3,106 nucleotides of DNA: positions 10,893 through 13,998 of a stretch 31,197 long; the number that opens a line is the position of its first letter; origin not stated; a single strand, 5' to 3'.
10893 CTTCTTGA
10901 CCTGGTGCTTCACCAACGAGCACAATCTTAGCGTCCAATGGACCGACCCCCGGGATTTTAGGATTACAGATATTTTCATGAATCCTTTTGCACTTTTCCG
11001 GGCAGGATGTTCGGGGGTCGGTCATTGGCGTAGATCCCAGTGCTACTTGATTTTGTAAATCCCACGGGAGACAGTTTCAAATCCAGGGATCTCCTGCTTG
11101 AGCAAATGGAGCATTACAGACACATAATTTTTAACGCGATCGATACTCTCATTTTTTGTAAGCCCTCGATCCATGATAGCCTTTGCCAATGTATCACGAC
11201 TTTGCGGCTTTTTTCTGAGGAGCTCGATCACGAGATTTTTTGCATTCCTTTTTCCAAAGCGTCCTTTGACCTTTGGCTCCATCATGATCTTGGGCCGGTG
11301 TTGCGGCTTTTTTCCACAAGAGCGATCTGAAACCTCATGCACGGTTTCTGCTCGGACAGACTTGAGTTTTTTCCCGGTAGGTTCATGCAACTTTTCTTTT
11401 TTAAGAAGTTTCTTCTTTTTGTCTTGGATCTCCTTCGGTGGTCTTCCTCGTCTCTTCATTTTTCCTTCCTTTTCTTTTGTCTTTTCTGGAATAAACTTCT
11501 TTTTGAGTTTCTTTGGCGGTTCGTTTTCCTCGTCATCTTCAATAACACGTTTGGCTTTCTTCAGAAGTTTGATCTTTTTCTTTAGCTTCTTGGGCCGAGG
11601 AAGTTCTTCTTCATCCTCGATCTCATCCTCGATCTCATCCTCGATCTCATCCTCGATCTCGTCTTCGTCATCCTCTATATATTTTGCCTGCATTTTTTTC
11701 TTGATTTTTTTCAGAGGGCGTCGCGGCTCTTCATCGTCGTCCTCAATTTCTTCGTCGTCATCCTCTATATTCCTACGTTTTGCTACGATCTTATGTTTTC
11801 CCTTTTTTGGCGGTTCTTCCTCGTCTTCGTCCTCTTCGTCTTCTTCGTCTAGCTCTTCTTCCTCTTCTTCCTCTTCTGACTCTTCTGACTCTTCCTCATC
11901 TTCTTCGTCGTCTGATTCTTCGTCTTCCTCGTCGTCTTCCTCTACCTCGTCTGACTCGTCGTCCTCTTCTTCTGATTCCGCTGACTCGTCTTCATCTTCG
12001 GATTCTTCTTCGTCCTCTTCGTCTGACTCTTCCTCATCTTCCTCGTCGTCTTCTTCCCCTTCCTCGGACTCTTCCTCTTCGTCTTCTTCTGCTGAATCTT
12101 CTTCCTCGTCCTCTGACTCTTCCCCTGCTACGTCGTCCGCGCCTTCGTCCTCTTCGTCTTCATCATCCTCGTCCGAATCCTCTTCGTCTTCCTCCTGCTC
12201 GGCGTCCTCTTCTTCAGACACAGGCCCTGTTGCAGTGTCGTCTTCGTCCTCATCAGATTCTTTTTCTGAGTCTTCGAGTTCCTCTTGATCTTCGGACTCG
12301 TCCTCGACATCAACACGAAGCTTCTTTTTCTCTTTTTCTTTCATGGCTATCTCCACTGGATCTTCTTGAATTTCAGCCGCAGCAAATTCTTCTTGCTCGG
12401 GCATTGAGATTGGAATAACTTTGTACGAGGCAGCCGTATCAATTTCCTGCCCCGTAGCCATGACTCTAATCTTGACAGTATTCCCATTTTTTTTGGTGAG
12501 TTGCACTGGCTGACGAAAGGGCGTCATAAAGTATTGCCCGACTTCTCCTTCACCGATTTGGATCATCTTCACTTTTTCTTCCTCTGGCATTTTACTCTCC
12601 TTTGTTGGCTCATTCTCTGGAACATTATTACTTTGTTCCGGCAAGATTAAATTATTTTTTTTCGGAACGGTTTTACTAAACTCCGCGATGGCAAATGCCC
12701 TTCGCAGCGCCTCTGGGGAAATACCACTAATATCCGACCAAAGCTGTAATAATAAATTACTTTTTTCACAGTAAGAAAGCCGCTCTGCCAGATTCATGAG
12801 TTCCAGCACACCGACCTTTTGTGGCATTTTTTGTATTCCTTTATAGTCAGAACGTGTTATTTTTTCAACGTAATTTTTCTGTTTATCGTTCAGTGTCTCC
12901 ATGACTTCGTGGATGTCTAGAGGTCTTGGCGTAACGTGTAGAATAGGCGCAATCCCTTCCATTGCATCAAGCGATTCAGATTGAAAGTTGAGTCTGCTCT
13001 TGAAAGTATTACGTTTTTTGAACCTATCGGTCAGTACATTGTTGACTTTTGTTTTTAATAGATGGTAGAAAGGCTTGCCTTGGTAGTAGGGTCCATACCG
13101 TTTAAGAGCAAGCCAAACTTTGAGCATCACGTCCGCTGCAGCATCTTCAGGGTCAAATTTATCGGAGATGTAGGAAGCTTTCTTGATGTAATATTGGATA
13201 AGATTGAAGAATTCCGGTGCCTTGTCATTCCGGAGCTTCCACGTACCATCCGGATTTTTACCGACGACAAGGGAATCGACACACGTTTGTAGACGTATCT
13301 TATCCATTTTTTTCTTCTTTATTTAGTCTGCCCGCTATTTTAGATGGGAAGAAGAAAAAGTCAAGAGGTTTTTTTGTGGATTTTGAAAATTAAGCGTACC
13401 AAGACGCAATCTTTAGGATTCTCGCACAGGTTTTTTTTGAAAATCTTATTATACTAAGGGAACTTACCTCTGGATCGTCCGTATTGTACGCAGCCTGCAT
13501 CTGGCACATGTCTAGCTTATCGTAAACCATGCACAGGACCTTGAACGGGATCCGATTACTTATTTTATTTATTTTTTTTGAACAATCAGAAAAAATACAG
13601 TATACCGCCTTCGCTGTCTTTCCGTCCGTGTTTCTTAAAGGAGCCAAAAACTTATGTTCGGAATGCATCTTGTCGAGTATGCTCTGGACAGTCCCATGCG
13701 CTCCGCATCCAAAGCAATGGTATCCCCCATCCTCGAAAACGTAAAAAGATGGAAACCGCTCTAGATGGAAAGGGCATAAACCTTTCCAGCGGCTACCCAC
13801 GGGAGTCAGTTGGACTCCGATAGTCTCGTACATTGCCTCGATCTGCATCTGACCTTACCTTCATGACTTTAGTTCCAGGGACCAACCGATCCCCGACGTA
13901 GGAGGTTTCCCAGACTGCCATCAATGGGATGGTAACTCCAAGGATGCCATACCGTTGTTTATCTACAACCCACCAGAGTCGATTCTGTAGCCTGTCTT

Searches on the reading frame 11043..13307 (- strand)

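Call 6: search_protein_families(library=pfam, proteins=[window:11043-13307:-], max_evalue=0.01)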
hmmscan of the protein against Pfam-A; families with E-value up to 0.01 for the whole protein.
window:11043-13307:- (754 aa): 0 families

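Call 15: search_protein_families(library=phrogs, proteins=[window:11043-13307:-], max_evalue=0.001)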
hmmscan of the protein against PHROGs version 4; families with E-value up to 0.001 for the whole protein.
window:11043-13307:- (754 aa): 1 family
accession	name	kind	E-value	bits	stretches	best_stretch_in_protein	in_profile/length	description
phrog_1740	-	transcription regulation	1.9e-06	27.7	1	38-117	63-143/567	RNA polymerase sigma factor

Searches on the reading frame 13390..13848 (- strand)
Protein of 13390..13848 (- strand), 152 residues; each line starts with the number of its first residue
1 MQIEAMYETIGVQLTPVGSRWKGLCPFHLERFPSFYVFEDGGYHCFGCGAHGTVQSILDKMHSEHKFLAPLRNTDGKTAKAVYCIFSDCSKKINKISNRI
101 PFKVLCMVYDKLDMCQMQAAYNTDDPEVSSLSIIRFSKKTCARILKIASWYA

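Call 6: search_protein_families(library=pfam, proteins=[window:13390-13848:-], max_evalue=0.01)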
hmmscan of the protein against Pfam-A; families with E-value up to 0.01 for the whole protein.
window:13390-13848:- (152 aa): 1 family
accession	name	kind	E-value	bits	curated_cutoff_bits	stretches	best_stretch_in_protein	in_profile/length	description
PF01807.25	Zn_ribbon_DnaG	-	4.1e-14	52.6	24.9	1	12-62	23-74/98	CHC2 zinc finger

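Call 15: search_protein_families(library=phrogs, proteins=[window:13390-13848:-], max_evalue=0.001)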
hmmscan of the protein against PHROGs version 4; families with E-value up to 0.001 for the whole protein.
window:13390-13848:- (152 aa): 5 families
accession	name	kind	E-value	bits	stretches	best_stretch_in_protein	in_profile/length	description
phrog_6444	-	DNA, RNA and nucleotide metabolism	4.6e-12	46.5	1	11-60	26-76/577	DNA primase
phrog_18097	-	DNA, RNA and nucleotide metabolism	7.9e-11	42.9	1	12-56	24-69/199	DNA primase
phrog_11992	-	unknown function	6.2e-10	40.6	1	18-59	25-65/177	-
phrog_47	-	DNA, RNA and nucleotide metabolism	6.6e-07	29.2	1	18-61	48-95/947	DNA primase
phrog_360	-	DNA, RNA and nucleotide metabolism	1.5e-06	29.3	1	21-74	29-83/133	DNA primase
